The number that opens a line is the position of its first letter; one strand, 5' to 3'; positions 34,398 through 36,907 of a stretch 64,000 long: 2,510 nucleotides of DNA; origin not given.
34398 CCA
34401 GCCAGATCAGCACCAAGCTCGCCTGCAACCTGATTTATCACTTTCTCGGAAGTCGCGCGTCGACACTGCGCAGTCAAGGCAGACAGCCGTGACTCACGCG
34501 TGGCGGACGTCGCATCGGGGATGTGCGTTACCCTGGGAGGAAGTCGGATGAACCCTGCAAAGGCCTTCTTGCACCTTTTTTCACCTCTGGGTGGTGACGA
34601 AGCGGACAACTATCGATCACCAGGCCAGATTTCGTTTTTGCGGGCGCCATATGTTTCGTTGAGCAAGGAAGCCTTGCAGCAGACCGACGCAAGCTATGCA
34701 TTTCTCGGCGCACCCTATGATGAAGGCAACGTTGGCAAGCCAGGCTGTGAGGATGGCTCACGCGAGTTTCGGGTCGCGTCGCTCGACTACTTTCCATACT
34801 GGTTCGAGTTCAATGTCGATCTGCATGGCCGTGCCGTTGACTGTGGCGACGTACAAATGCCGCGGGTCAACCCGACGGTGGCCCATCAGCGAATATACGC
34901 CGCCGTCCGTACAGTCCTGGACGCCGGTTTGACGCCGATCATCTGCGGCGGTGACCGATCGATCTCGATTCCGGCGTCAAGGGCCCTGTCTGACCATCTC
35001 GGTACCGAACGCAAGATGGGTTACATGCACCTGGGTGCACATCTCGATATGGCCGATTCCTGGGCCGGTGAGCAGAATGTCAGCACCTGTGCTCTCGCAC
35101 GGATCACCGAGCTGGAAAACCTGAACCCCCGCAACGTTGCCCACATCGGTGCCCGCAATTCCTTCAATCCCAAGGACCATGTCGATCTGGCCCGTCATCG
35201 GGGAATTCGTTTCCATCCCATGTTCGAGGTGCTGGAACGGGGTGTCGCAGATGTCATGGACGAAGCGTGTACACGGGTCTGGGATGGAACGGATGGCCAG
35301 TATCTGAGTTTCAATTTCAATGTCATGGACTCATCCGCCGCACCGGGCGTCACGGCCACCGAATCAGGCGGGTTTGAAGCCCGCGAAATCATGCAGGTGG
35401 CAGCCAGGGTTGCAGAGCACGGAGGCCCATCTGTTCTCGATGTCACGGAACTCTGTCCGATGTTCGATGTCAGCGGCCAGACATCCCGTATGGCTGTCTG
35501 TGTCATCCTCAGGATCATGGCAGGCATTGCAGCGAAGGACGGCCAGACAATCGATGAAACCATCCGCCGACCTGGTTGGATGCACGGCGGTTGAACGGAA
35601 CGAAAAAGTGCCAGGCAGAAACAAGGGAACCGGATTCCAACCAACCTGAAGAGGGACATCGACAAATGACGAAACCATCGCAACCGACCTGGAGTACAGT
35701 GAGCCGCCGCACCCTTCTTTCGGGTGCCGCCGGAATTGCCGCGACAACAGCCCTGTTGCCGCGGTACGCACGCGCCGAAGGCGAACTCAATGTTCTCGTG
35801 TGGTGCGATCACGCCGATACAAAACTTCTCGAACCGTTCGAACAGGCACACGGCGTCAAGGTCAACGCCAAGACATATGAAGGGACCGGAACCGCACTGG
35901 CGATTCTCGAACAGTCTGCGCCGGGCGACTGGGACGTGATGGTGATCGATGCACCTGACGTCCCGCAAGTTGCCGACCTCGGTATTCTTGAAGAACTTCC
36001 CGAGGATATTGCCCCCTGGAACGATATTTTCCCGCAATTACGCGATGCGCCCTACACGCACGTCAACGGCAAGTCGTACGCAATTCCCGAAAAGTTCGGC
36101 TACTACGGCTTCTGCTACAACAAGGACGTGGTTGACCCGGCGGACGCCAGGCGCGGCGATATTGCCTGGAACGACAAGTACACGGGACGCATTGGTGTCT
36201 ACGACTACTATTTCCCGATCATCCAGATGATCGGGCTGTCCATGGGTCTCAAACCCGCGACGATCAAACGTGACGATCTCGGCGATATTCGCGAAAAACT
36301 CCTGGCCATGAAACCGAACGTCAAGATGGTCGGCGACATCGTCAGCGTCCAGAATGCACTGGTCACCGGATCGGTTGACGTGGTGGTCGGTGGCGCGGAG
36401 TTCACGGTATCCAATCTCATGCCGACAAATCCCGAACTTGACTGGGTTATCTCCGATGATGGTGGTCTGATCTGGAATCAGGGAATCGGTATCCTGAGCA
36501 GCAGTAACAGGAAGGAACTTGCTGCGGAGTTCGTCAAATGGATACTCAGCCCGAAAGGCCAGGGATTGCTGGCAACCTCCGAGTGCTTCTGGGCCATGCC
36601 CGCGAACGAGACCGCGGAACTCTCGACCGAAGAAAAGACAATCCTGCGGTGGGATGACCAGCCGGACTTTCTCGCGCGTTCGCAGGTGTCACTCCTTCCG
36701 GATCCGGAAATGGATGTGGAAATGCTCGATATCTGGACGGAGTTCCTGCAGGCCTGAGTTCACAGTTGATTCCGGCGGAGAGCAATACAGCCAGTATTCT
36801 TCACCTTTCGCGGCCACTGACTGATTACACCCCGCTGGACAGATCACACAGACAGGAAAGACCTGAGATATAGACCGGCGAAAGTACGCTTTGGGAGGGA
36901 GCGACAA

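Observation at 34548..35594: Catalytically degenerate arginase-fold paralog next to the intact enzyme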

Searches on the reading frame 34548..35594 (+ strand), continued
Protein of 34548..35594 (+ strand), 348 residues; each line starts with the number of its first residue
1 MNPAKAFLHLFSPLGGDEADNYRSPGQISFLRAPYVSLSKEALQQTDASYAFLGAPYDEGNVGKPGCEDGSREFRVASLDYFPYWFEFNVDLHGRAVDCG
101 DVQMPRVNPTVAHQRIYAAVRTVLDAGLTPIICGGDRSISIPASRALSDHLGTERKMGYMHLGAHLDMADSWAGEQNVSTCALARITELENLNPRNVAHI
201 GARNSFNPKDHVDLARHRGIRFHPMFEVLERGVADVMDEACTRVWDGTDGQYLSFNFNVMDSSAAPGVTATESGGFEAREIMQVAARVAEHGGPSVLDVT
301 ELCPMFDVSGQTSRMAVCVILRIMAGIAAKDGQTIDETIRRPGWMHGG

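Call 51: fold_search(model_id=the predicted structure, library=pdb)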
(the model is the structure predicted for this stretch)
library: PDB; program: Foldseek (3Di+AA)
matches with E <= 10: 1533; with E <= 0.001: 213
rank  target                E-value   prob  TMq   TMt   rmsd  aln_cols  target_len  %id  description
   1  8x3g_C                2.2e-42  1.00  0.83  0.86   6.4       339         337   62  Crystal structure of metformin hydrolase from Aminobacter (released 2024-09-11)
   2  8sp2_A                3.1e-42  1.00  0.84  0.88   5.5       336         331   62  Crystal structure of metformin hydrolase (MfmAB) from Pseudomonas mendocina sp. MET-2 apo form (released 2024-03-06)
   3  8snf_A                8.0e-42  1.00  0.84  0.89   5.0       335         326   61  Crystal structure of metformin hydrolase (MfmAB) from Pseudomonas mendocina sp. MET-2 with Ni2+2 bound (released 2024-03-06)
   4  8ryi_D                8.0e-42  1.00  0.83  0.87   5.5       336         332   61  Metformin hydrolase from Aminobacter niigataensis MD1 with urea in the active site (released 2024-08-28)
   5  8x3g_E                1.9e-41  1.00  0.83  0.86   6.0       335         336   62  Crystal structure of metformin hydrolase from Aminobacter (released 2024-09-11)
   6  8snk_B                2.4e-41  1.00  0.84  0.89   4.8       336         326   60  Crystal structure of metformin hydrolase (MfmAB) from Pseudomonas mendocina sp. MET-2 mutant (MfmA/D188N) (released 2024-03-06)
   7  8ryi_C                4.3e-41  1.00  0.83  0.86   6.3       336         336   62  Metformin hydrolase from Aminobacter niigataensis MD1 with urea in the active site (released 2024-08-28)
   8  8x3g_D                3.1e-40  1.00  0.82  0.91   3.3       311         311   63  Crystal structure of metformin hydrolase from Aminobacter (released 2024-09-11)
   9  8ryi_F                2.0e-39  1.00  0.81  0.87   5.8       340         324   59  Metformin hydrolase from Aminobacter niigataensis MD1 with urea in the active site (released 2024-08-28)
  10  8x3g_F                2.4e-39  1.00  0.80  0.91   3.3       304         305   63  Crystal structure of metformin hydrolase from Aminobacter (released 2024-09-11)
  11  8snk_A                3.0e-28  1.00  0.79  0.80   5.7       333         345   34  Crystal structure of metformin hydrolase (MfmAB) from Pseudomonas mendocina sp. MET-2 mutant (MfmA/D188N) (released 2024-03-06)
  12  8ryi_E                4.3e-28  1.00  0.79  0.76   5.6       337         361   34  Metformin hydrolase from Aminobacter niigataensis MD1 with urea in the active site (released 2024-08-28)
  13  8x3g_A                6.9e-28  1.00  0.78  0.78   5.6       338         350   35  Crystal structure of metformin hydrolase from Aminobacter (released 2024-09-11)
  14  8ryi_B                1.0e-27  1.00  0.78  0.78   5.6       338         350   35  Metformin hydrolase from Aminobacter niigataensis MD1 with urea in the active site (released 2024-08-28)
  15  8snf_D                1.6e-27  1.00  0.79  0.79   5.5       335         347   34  Crystal structure of metformin hydrolase (MfmAB) from Pseudomonas mendocina sp. MET-2 with Ni2+2 bound (released 2024-03-06)
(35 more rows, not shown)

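Call 58: list_cluster_members(proteins=[window:34548-35594:+, window:33413-34492:+])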
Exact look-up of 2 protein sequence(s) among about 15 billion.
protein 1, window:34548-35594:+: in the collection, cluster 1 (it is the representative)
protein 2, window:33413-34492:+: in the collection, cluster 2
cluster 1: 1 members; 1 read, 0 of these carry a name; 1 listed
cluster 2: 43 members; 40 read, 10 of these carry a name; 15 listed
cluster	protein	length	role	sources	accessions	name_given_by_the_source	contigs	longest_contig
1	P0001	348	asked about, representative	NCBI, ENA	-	-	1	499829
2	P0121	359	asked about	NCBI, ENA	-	-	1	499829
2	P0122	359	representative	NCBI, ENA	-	-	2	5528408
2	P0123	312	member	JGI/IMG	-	agmatinase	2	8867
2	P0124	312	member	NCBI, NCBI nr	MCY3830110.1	MAG: arginase family protein [Rhodospirillaceae bacterium] | arginase family protein [Rhodospirillaceae bacterium]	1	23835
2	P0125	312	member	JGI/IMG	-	agmatinase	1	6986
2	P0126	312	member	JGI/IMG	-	agmatinase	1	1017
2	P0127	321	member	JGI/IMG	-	agmatinase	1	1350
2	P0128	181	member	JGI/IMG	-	agmatinase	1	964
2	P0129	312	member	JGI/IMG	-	agmatinase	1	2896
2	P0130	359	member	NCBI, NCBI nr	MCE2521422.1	MAG: agmatinase family protein [Alphaproteobacteria bacterium] | agmatinase family protein [Alphaproteobacteria bacterium]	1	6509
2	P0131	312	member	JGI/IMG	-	agmatinase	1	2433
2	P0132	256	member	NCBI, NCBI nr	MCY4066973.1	MAG: arginase family protein, partial [Rhodospirillaceae bacterium] | arginase family protein [Rhodospirillaceae bacterium]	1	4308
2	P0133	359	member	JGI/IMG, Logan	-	-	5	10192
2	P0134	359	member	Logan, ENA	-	-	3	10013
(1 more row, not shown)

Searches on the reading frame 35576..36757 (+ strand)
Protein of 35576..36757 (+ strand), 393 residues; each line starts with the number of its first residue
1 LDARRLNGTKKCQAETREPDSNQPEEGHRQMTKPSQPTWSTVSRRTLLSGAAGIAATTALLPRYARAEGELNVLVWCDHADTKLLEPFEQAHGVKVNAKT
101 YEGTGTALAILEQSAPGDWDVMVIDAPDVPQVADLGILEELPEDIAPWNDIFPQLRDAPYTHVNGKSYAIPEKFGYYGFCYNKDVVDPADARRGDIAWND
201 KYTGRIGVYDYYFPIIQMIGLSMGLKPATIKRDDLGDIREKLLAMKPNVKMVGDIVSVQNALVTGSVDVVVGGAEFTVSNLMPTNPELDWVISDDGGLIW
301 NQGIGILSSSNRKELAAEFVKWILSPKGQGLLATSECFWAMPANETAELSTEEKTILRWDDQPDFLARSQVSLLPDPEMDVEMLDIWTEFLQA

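Call 4: search_protein_families(library=pfam, proteins=[window:35576-36757:+])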
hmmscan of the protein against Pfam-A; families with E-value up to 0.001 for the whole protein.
window:35576-36757:+ (393 aa): 4 families
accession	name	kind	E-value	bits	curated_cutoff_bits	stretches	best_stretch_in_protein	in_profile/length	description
PF13416.11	SBP_bac_8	-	2.8e-22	80.3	27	1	83-350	1-268/279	Bacterial extracellular solute-binding protein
PF01547.30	SBP_bac_1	-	8.5e-16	59.2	26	1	83-329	12-306/307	Bacterial extracellular solute-binding protein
PF13343.11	SBP_bac_6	-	1.4e-09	38.2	24.6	1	148-353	38-230/245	Bacterial extracellular solute-binding protein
PF13531.11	SBP_bac_11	-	1.6e-07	31.7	25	1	244-332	132-221/227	Bacterial extracellular solute-binding protein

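Call 25: search_protein_families(library=ncbifam, proteins=[window:35666-36757:+], max_evalue=0.01)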
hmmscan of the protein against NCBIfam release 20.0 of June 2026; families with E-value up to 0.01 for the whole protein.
window:35666-36757:+ (363 aa): 6 families
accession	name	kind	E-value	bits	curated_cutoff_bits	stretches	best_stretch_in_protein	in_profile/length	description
NF007048.0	PRK09501.1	equivalog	2.5e-15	56.2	582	1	33-297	21-282/348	spermidine/putrescine ABC transporter substrate-binding protein PotD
NF041888.1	ABC_SBP_YdcS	equivalog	3.8e-07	29.2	725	1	29-157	22-155/379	putative ABC transporter substrate-binding protein YdcS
NF007962.0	PRK10682.1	equivalog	0.00015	20.9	636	0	15-157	6-148/370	spermidine/putrescine ABC transporter substrate-binding protein PotF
NF043073.1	MMSYN1_0195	equivalog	0.0069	14.6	1250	0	12-94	570-650/1021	spermidine/putrescine ABC transporter permease/substrate-binding protein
NF007011.0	PRK09474.1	equivalog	0.0075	15.1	291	0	33-162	25-154/396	maltose/maltodextrin ABC transporter substrate-binding protein MalE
TIGR01254.1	sfuA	subfamily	0.0092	15.3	93.4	0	273-317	230-272/306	thiamine ABC transporter substrate-binding protein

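Call 42: search_solved_structures(query=window:35666-36757:+, max_evalue=0.001)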
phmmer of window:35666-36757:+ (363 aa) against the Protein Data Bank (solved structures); distinct sequences matched with E-value up to 0.001: 27.
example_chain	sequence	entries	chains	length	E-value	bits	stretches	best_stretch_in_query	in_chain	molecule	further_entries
8y5h_E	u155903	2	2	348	7.3e-16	61.3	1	19-297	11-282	Spermidine/putrescine-binding periplasmic protein | Putrescine-binding periplasmic protein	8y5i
4gl0_A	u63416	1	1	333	2.9e-15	59.3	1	39-323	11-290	Lmo0810 protein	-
1pot_A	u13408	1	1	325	4.6e-15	58.7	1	45-297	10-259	SPERMIDINE/PUTRESCINE-BINDING PROTEIN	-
1poy_1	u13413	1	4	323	4.9e-15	58.6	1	45-297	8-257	SPERMIDINE/PUTRESCINE-BINDING PROTEIN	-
7xjm_A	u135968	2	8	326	5.2e-14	55.2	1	39-310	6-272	Putrescine-binding periplasmic protein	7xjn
4eqb_A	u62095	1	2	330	1.6e-12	50.3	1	39-319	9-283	Spermidine/putrescine ABC superfamily ATP binding cassette transporter, binding protein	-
7oys_A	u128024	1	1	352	1.2e-07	34.3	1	40-358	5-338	Putrescine-binding periplasmic protein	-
7oyu_A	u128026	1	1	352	1.2e-07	34.2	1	40-358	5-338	Putrescine-binding periplasmic protein PotF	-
7oyx_A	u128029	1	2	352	2e-07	33.5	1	40-358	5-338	Putrescine-binding periplasmic protein PotF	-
7oyv_A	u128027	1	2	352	2.8e-07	33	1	40-358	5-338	Putrescine-binding periplasmic protein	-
7oyt_A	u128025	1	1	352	3.2e-07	32.9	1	40-358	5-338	Putrescine-binding periplasmic protein PotF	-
7oyw_A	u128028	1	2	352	5.2e-07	32.2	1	40-358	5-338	Putrescine-binding periplasmic protein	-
4edp_A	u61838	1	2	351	7.2e-07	31.7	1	53-328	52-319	ABC transporter, substrate-binding protein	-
7oyz_A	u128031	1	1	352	7.8e-07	31.6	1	40-358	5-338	Putrescine-binding periplasmic protein PotF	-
6q5g_A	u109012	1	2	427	1e-06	31.2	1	40-174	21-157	Sugar ABC transporter substrate-binding protein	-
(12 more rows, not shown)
